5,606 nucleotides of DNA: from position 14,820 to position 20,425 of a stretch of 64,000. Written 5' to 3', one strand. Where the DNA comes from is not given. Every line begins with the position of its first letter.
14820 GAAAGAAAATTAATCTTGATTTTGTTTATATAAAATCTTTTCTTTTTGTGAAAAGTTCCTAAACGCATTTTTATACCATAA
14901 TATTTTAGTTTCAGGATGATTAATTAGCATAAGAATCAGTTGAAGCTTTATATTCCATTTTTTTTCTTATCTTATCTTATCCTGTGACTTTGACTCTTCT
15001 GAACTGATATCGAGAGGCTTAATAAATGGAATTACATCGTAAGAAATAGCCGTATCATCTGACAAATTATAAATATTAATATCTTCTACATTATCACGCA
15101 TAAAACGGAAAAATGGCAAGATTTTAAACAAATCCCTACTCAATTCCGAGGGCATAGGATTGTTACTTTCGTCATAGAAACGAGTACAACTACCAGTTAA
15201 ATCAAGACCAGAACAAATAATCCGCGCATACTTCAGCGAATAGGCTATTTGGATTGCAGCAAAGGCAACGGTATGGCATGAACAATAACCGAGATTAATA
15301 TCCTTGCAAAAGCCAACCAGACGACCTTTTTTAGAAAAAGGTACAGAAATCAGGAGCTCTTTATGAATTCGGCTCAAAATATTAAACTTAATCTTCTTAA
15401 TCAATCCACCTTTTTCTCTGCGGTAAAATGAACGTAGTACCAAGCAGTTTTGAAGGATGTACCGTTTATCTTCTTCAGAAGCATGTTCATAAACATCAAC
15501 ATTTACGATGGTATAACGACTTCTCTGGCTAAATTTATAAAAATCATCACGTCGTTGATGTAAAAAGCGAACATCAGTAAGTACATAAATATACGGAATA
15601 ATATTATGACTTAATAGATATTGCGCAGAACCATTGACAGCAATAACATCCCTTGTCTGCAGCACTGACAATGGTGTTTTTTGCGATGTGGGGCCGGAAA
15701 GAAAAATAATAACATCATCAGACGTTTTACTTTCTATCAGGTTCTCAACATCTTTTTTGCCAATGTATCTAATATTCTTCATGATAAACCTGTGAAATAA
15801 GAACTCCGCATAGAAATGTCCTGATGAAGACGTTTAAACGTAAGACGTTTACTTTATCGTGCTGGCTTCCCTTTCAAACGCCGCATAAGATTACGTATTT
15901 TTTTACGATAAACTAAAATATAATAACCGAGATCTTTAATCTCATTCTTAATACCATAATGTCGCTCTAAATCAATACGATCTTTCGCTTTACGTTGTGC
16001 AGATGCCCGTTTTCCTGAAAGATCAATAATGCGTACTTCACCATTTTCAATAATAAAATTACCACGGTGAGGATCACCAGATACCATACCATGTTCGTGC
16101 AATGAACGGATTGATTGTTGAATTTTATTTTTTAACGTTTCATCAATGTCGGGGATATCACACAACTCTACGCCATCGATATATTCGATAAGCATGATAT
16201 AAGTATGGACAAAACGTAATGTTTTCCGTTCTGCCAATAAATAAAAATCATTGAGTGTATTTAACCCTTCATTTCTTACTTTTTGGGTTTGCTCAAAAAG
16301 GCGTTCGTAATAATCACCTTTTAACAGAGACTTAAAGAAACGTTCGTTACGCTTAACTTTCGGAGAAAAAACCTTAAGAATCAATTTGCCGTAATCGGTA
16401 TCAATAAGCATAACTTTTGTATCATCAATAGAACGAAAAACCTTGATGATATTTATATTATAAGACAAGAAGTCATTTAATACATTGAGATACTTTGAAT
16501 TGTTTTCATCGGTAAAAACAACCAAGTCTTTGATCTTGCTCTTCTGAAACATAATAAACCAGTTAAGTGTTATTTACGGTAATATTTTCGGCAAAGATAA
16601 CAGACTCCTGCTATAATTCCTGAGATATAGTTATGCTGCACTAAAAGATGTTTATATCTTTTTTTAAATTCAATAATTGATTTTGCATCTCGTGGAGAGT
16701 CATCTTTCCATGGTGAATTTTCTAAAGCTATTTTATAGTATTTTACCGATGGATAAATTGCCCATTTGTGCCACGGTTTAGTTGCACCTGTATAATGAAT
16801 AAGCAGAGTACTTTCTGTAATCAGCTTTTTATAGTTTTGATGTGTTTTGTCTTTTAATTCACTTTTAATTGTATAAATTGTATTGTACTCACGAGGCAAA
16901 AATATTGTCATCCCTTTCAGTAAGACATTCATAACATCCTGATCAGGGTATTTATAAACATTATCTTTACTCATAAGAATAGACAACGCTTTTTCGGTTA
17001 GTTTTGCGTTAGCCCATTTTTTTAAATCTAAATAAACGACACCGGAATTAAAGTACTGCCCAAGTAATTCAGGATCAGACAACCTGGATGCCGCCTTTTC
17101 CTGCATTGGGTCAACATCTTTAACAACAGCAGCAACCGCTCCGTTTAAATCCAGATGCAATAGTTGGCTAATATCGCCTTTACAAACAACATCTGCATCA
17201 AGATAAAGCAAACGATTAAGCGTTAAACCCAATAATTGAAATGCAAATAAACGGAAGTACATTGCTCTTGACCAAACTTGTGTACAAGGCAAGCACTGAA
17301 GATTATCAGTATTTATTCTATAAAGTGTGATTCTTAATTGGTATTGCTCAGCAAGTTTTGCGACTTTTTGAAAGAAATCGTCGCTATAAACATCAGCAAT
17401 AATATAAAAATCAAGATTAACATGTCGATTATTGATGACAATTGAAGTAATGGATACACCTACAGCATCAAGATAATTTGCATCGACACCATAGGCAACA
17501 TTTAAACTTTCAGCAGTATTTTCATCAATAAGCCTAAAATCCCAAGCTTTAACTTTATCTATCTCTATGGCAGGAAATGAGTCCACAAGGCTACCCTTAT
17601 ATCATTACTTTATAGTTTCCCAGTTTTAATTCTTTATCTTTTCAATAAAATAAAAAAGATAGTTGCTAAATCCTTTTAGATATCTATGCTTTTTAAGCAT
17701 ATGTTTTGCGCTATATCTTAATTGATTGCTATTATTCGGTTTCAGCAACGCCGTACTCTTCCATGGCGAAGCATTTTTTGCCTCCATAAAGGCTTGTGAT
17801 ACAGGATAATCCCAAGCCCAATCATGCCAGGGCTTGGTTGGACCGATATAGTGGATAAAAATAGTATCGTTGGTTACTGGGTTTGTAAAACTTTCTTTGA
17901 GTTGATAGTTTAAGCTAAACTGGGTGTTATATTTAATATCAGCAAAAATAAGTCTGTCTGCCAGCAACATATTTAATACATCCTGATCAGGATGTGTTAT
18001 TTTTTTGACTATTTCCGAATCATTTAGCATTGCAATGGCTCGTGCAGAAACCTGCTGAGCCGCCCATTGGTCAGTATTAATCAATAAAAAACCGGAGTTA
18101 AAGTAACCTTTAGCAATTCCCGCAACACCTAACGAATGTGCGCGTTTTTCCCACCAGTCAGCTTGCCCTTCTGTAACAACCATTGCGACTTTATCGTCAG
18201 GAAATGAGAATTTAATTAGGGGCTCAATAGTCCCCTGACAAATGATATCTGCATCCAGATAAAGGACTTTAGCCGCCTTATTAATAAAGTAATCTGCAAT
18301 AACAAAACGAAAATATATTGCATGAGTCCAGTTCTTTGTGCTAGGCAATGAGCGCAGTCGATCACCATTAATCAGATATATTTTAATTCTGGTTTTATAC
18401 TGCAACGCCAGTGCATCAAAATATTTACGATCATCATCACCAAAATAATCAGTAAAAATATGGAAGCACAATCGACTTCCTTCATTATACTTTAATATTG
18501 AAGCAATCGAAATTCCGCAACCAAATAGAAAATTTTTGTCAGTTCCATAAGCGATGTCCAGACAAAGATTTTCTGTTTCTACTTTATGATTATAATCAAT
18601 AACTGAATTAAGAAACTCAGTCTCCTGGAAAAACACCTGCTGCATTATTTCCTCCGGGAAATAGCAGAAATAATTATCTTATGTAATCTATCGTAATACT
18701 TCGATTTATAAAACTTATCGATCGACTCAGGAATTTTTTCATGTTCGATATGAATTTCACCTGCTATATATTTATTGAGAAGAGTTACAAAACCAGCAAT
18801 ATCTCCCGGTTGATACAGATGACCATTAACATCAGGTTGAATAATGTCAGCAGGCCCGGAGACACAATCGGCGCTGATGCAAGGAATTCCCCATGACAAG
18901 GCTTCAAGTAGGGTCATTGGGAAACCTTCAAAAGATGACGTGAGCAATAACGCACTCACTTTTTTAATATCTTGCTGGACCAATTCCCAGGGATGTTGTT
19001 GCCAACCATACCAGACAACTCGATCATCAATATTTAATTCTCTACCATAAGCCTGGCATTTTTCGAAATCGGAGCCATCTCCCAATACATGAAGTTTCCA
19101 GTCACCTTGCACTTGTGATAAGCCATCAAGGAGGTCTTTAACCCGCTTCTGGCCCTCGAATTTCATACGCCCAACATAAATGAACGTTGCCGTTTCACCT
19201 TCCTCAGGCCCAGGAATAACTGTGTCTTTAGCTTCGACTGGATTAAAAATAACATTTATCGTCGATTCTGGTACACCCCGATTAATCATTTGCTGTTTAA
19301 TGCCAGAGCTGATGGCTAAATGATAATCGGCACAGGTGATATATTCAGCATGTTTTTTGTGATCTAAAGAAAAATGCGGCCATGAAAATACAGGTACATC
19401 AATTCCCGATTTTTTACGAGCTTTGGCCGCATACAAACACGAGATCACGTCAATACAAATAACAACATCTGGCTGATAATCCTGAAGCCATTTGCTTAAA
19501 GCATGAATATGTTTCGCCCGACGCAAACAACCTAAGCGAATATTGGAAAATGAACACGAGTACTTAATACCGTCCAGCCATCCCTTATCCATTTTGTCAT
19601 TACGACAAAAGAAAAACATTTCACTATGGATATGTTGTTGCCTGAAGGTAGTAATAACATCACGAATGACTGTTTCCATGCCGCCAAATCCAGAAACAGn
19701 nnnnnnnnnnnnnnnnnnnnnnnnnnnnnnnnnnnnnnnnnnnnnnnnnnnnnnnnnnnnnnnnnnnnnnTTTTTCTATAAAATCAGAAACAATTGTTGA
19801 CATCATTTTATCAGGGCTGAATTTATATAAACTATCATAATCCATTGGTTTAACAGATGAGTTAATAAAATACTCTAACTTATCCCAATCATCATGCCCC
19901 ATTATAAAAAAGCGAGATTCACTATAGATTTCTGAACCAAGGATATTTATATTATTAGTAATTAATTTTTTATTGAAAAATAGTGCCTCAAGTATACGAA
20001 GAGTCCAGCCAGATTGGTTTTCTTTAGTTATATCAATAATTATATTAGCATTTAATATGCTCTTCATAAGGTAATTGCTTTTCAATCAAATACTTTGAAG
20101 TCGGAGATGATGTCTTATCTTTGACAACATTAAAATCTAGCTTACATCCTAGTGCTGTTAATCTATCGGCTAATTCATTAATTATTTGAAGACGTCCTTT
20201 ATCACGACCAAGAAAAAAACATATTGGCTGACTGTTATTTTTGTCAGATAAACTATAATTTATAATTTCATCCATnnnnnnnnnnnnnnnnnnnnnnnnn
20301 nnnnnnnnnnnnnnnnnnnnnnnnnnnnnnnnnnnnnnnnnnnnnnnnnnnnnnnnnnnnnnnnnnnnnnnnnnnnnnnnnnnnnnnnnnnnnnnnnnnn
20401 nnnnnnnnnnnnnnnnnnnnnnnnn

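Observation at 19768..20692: waaS homolog broken by a nonsense codon and a frameshift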

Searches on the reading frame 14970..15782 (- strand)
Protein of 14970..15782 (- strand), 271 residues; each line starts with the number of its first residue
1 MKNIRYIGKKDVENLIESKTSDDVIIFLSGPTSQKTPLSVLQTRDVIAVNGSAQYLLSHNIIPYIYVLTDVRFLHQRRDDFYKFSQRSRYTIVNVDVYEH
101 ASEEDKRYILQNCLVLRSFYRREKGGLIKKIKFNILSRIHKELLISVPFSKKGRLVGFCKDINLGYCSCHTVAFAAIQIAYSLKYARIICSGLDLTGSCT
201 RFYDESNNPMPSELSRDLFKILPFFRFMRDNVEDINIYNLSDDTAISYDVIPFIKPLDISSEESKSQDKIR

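Call 24: find_encoding_contigs(protein=window:14970-15782:-, flank=8000, max_places=6)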
Protein seq(271 aa) (271 aa): 24 contigs read that carry it; 6 places shown.
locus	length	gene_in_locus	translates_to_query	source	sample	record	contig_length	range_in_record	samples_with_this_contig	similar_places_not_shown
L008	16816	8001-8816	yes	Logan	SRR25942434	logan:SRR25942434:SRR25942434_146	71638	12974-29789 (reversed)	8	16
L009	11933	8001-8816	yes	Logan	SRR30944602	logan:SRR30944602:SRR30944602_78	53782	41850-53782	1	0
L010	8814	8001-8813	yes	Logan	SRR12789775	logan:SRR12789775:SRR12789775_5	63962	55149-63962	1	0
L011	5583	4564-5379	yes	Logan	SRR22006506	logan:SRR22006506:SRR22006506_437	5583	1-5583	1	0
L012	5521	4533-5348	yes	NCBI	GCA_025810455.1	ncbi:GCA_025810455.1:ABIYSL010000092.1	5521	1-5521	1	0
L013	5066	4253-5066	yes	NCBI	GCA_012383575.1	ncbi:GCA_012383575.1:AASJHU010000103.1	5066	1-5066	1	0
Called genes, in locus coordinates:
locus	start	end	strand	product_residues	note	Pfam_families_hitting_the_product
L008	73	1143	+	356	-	PF01075:Glyco_transf_9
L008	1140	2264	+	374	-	PF13439:Glyco_transf_4, PF13579:Glyco_trans_4_4 (weak), PF20706:GT4-conflict, PF00534:Glycos_transf_1, PF13692:Glyco_trans_1_4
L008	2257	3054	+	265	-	PF06293:Kdo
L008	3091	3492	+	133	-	-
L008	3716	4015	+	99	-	-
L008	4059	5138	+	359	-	PF13439:Glyco_transf_4, PF20706:GT4-conflict (faint), PF00534:Glycos_transf_1, PF13692:Glyco_trans_1_4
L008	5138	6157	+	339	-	PF01501:Glyco_transf_8, PF08437:Glyco_transf_8C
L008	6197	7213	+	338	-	PF01501:Glyco_transf_8, PF18404:Glyco_transf_24, PF08437:Glyco_transf_8C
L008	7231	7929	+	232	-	PF06176:WaaY, PF03109:ABC1 (weak)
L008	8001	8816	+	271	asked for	PF01973:MptE-like (weak), PF27901:WaaZ_KDO_III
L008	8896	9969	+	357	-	PF01075:Glyco_transf_9 (weak)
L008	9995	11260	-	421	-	PF04932:Wzy_C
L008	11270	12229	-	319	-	PF01075:Glyco_transf_9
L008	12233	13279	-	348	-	PF01075:Glyco_transf_9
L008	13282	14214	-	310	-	PF01073:3Beta_HSD, PF01370:Epimerase, PF04321:RmlD_sub_bind, PF07993:NAD_binding_4 (faint), PF16363:GDP_Man_Dehyd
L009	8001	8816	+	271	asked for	PF01973:MptE-like (weak), PF27901:WaaZ_KDO_III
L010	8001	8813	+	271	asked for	PF01973:MptE-like (weak), PF27901:WaaZ_KDO_III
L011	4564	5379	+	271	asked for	PF01973:MptE-like (weak), PF27901:WaaZ_KDO_III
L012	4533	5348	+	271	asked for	PF01973:MptE-like (weak), PF27901:WaaZ_KDO_III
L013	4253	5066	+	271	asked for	PF01973:MptE-like (weak), PF27901:WaaZ_KDO_III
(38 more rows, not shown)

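Call 31: search_protein_families(proteins=[window:14970-15782:-], library=ncbifam, max_evalue=0.01)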
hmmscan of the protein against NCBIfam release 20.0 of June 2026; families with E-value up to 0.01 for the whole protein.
seq(271 aa): 2 families
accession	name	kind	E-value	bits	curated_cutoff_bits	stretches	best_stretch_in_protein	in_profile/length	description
NF007333.0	PRK09822.1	equivalog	1.1e-162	539.7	473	1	1-265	1-265/269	3-deoxy-D-manno-oct-2-ulosonate III transferase WaaZ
TIGR04437.1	WaaZ_KDO_III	equivalog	1e-141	470.6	200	1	6-255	1-250/252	3-deoxy-D-manno-oct-2-ulosonate III transferase WaaZ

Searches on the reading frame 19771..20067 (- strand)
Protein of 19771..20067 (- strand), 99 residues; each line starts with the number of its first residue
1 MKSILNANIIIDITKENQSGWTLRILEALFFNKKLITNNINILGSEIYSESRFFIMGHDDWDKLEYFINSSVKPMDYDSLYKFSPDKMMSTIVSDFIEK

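Call 29: list_cluster_members(proteins=[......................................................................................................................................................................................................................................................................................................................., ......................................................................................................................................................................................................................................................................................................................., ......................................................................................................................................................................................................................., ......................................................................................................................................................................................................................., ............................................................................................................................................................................, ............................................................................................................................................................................, window:19771-20067:-, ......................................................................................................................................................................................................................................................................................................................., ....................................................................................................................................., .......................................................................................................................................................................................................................])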
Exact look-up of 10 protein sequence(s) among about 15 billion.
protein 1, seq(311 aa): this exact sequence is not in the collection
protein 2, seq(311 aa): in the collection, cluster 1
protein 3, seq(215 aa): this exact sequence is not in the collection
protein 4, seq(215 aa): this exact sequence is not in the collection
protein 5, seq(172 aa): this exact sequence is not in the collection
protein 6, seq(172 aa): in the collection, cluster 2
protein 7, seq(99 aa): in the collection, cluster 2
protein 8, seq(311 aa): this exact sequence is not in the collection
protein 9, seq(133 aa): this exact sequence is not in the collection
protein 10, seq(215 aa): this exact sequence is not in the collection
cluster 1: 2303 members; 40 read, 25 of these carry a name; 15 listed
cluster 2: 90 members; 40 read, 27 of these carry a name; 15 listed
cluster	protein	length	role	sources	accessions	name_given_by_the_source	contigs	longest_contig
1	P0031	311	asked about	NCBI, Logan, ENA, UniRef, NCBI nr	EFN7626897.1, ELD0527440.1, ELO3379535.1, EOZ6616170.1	LPS core biosynthesis protein RfaS [Escherichia coli] | LPS core biosynthesis protein RfaS n=1 Tax=Escherichia coli TaxID=562 RepID=UPI000B7C6A15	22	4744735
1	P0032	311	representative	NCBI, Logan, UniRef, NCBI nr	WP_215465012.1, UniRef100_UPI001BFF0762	LPS core biosynthesis protein RfaS [Escherichia coli] | LPS core biosynthesis protein RfaS n=1 Tax=Escherichia coli TaxID=562 RepID=UPI001BFF0762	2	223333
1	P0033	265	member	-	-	lipopolysaccharide core heptose(I) kinase RfaP [Escherichia coli] | Lipopolysaccharide kinase (Kdo/WaaP) family. | Lipopolysaccharide core heptose(I) kinase WaaP n=27 Tax=Enterobacteriaceae TaxID=543 ...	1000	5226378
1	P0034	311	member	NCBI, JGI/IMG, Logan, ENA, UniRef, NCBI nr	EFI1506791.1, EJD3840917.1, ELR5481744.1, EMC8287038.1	LPS core biosynthesis protein RfaS [Escherichia coli] | LPS core biosynthesis protein RfaS n=1 Tax=Escherichia coli TaxID=562 RepID=UPI000CF36B3C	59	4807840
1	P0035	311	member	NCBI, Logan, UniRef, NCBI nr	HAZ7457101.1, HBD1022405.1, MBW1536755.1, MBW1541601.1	LPS core biosynthesis protein RfaS [Escherichia coli] | LPS core biosynthesis protein RfaS n=1 Tax=Escherichia coli TaxID=562 RepID=UPI000D08AB04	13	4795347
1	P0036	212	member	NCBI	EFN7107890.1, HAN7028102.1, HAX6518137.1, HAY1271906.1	TPA: lipopolysaccharide biosynthesis protein, partial [Escherichia coli]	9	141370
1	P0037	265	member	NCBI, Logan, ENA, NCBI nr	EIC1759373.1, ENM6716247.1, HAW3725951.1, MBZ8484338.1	lipopolysaccharide biosynthesis protein [Escherichia coli]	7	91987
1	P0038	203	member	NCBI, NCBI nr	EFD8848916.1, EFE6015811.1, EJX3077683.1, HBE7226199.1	LPS core biosynthesis protein RfaS, partial [Escherichia coli] | LPS core biosynthesis protein RfaS [Escherichia coli]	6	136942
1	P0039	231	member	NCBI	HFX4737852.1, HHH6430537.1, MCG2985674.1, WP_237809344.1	LPS core biosynthesis protein RfaS, partial [Escherichia coli]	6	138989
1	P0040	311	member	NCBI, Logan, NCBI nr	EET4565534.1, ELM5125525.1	LPS core biosynthesis protein RfaS [Escherichia coli]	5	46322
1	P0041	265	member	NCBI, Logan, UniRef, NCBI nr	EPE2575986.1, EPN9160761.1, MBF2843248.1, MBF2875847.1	lipopolysaccharide core heptose(I) kinase RfaP [Escherichia coli] | lipopolysaccharide core heptose(I) kinase RfaP n=1 Tax=Escherichia coli TaxID=562 ...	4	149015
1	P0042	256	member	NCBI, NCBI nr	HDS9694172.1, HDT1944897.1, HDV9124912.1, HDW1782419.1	TPA: lipopolysaccharide biosynthesis protein, partial [Escherichia coli] | lipopolysaccharide biosynthesis protein [Escherichia coli]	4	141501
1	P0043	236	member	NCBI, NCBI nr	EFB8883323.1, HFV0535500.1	TPA: LPS core biosynthesis protein RfaS, partial [Escherichia coli] | LPS core biosynthesis protein RfaS [Escherichia coli]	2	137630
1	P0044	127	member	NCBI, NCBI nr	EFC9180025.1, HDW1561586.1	TPA: LPS core biosynthesis protein RfaS, partial [Escherichia coli] | LPS core biosynthesis protein RfaS [Escherichia coli]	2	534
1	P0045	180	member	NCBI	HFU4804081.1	TPA: LPS core biosynthesis protein RfaS, partial [Escherichia coli]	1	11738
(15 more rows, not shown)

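Call 31: search_protein_families(proteins=[window:19771-20067:-], library=ncbifam, max_evalue=0.01)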
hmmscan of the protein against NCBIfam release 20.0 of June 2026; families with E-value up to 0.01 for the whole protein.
seq(99 aa): 1 family
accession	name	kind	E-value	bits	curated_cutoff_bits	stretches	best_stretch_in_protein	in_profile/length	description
NF053598.1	WaaS_CpsH_GTase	subfamily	5.9e-31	108.4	60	1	2-93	226-317/318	WaaS/CpsH family glycosyltransferase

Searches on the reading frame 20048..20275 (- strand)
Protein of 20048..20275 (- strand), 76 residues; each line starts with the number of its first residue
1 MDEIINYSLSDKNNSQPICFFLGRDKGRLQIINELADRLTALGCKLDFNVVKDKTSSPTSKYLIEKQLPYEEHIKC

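Call 31: search_protein_families(proteins=[window:20048-20275:-], library=ncbifam, max_evalue=0.01)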
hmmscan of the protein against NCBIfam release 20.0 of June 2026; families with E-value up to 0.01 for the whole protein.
seq(76 aa): 1 family
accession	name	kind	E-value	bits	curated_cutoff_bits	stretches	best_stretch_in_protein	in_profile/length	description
NF053598.1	WaaS_CpsH_GTase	subfamily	7.2e-08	32.6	60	1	12-75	155-226/318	WaaS/CpsH family glycosyltransferase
